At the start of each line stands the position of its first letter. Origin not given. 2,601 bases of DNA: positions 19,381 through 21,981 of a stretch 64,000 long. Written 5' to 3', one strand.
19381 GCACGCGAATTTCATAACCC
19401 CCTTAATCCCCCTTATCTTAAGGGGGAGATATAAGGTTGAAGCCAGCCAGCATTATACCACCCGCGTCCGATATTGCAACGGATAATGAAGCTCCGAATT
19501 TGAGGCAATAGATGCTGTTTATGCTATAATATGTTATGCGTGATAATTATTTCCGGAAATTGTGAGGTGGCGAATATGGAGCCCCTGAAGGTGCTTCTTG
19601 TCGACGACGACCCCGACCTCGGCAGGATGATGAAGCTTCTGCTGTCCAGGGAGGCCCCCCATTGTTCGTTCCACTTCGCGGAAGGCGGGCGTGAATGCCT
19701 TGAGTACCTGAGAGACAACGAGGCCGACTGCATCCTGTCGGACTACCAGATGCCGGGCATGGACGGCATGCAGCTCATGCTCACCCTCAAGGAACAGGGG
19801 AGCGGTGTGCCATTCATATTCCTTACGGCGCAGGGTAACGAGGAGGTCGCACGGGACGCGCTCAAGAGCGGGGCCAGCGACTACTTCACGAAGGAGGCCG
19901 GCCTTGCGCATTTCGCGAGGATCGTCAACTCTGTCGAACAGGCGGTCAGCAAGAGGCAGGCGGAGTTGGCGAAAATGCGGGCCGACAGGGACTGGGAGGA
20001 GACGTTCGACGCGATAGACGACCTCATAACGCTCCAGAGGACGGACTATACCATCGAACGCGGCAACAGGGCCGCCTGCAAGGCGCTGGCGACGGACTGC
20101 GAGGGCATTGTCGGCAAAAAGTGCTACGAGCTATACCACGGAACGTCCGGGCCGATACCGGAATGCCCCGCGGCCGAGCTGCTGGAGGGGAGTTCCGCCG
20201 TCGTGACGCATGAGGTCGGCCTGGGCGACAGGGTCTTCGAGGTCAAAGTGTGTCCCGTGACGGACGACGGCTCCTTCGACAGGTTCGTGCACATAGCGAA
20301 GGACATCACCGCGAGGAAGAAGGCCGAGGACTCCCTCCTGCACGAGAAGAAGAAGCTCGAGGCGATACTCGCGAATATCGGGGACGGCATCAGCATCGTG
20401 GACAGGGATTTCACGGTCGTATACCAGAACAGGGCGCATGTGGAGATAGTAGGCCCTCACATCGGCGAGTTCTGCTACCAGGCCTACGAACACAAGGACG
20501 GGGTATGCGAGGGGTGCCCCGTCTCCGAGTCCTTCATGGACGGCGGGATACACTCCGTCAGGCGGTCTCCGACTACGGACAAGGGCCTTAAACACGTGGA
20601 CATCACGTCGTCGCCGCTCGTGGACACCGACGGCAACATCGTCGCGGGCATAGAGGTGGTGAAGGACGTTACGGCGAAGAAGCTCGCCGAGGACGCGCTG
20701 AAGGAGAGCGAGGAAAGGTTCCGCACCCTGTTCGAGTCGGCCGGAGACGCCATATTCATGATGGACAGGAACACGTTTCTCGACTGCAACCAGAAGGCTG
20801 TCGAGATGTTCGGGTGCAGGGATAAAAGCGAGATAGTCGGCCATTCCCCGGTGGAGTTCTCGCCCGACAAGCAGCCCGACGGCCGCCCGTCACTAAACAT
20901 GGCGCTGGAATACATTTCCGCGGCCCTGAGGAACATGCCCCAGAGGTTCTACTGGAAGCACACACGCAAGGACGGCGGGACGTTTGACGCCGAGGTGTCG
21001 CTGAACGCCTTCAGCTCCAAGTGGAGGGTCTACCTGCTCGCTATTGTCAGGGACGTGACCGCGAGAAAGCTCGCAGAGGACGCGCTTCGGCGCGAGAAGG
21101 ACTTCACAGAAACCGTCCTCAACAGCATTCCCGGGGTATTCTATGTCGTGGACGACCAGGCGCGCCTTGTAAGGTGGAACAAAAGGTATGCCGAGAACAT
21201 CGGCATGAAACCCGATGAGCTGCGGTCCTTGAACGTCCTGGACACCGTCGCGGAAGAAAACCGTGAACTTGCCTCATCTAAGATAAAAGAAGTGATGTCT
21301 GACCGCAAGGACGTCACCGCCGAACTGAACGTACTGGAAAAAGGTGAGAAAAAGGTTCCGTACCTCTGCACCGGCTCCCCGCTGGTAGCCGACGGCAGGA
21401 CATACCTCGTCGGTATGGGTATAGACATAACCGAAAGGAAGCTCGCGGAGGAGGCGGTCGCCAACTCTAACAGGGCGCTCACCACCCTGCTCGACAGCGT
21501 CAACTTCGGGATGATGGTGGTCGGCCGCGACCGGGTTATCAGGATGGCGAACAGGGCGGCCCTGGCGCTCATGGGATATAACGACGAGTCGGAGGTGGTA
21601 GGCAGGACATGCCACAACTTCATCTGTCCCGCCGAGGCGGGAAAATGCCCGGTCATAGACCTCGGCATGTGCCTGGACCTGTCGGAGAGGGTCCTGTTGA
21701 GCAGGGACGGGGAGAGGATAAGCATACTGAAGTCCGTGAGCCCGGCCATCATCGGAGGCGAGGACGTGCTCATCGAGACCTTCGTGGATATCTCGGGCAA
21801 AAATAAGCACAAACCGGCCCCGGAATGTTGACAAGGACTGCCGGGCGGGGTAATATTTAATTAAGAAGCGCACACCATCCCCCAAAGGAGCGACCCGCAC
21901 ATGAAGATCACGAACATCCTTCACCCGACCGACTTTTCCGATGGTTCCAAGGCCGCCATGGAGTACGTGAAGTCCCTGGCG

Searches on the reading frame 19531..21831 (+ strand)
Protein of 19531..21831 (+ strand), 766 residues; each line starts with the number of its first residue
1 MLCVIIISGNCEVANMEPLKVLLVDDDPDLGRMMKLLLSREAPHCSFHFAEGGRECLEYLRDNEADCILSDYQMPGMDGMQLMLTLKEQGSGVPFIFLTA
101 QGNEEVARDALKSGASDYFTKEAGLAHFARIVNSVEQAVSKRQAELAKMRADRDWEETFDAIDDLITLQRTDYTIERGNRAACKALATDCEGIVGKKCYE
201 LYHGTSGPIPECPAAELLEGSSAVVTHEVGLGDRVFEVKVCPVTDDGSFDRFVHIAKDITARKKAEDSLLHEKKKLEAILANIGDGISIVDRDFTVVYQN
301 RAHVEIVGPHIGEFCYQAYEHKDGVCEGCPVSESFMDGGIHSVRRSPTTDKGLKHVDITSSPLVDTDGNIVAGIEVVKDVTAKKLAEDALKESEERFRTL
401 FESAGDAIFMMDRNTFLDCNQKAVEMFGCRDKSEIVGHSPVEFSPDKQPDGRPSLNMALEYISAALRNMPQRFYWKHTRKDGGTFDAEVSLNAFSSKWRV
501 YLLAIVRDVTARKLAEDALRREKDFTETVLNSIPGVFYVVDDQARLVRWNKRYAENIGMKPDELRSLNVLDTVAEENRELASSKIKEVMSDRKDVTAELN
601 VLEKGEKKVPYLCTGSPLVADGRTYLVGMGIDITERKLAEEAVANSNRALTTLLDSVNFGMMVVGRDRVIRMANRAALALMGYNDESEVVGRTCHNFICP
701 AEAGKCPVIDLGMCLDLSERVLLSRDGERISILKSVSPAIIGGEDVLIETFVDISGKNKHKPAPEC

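Call 8: search_protein_families(library=pfam, proteins=[window:19531-21831:+])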
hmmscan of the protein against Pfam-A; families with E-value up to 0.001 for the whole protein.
window:19531-21831:+ (766 aa): 8 families
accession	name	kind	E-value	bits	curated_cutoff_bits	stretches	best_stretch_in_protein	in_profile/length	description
PF08448.16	PAS_4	-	5e-42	143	23.1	3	530-637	1-109/110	PAS fold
PF13426.13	PAS_9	-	1.3e-41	141.5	27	4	538-635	5-103/103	PAS domain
PF13188.13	PAS_8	-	4.9e-31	106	21.8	2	395-448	1-55/65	PAS domain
PF00989.32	PAS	-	6.2e-29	100.7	22.6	2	527-633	4-113/113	PAS fold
PF00072.30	Response_reg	-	1.3e-23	83.7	30.2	1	21-128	1-106/111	Response regulator receiver domain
PF12860.13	PAS_7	-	7.5e-10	39.4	27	0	530-574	1-45/115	PAS fold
PF08447.18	PAS_3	-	1e-05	26.2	25.6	0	547-625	2-83/89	PAS fold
PF24820.1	Diguanyl_cycl_sensor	-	3.7e-05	24.1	28.1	0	657-700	5-47/109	Diguanylate cyclase-like sensor domain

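Call 76: search_protein_families(library=ncbifam, proteins=[window:19531-21831:+], max_evalue=1e-10)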
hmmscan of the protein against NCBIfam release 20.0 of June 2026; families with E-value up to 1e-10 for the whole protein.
window:19531-21831:+ (766 aa): 45 families (the best 25 are shown)
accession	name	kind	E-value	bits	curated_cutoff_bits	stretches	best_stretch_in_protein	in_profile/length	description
TIGR00229.1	sensory_box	domain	3.8e-58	195.1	22.9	2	391-519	1-126/126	PAS domain S-box protein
NF047874.1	MASE3_PAS_HK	subfamily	3.1e-29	102.3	560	1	378-518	248-384/655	MASE3 domain-containing sensor histidine kinase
NF041777.1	sens_FixL_Rhizob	equivalog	2.2e-22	79.4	850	0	543-696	15-170/485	sensor protein FixL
NF052573.1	HisKinEspAMyxo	equivalog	3.9e-21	74.8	1400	0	353-440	216-299/755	serine histidine kinase EspA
NF008302.0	PRK11091.1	equivalog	1.2e-18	66.7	838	0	505-657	136-290/779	aerobic respiration two-component sensor histidine kinase ArcB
NF008469.0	PRK11361.1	equivalog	1.6e-16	60.1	714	1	20-143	6-127/461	acetoacetate metabolism transcriptional regulator AtoC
NF008468.0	PRK11360.1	equivalog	1.9e-16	59.6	646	0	268-397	262-393/616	two-component system sensor histidine kinase AtoS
NF007298.0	PRK09776.1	equivalog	2e-16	59.1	1135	0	479-738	382-652/1111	diguanylate cyclase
NF046044.1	PnpS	equivalog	2.7e-16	59.6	400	0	640-694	47-100/390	two-component system histidine kinase PnpS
NF053781.1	cdiGMPphdstlr2612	equivalog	2.7e-16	58.4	1600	0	502-703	565-769/1268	Tlr1612 family c-di-GMP phosphodiesterase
NF052574.1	HisKinEspCMyxo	equivalog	2.9e-16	58.8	1200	0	20-89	667-734/785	serine histidine kinase EspC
NF006900.1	PRK09390.1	equivalog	3.4e-16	59.4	255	1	20-147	6-128/203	response regulator FixJ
NF040689.1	MtrAB_MtrA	equivalog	5e-16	58.7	300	1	21-137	1-115/219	MtrAB system response regulator MtrA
NF011695.0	PRK15115.1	equivalog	9e-16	57.7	763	1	16-139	4-126/445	two-component system response regulator GlrR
NF008176.1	PRK10923.1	equivalog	5e-15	55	620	1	20-188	5-167/469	nitrogen regulation protein NR(I)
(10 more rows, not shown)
